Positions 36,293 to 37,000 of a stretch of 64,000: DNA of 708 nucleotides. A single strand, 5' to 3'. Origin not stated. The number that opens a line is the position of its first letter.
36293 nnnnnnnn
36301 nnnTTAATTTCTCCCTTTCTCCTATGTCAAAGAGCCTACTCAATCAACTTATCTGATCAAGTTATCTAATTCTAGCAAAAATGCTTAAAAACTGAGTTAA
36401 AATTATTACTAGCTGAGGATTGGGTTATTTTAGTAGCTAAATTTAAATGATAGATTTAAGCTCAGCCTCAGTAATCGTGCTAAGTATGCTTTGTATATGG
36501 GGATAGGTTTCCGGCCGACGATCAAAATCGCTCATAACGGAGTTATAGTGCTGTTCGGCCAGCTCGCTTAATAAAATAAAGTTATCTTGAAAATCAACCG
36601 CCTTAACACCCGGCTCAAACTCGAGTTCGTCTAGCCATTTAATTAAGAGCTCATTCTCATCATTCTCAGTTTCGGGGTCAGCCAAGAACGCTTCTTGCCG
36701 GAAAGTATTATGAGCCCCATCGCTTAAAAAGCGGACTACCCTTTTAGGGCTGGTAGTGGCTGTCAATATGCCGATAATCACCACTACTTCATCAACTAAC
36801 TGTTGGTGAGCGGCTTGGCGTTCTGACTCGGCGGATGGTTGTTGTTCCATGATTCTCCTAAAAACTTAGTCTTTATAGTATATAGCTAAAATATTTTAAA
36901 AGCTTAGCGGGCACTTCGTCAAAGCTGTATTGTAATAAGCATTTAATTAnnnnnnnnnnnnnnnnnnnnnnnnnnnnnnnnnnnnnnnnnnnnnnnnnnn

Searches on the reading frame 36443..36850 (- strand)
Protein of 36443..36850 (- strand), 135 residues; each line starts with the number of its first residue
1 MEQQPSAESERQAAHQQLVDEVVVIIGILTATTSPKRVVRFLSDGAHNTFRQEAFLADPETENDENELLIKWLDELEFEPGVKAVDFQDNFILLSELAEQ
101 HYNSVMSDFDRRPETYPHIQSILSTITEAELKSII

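Call 88: find_related_loci(query=window:36443-36850:-, collection=metagenome_contigs, flank=3000)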
Query window:36443-36850:- (135 aa) in metagenome_contigs; peptide patterns used: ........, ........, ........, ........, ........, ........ (x = any residue, [..] = any of these).
600 stretches matched a pattern, but none encodes a relative of the query by tblastn (E <= 1e-3).
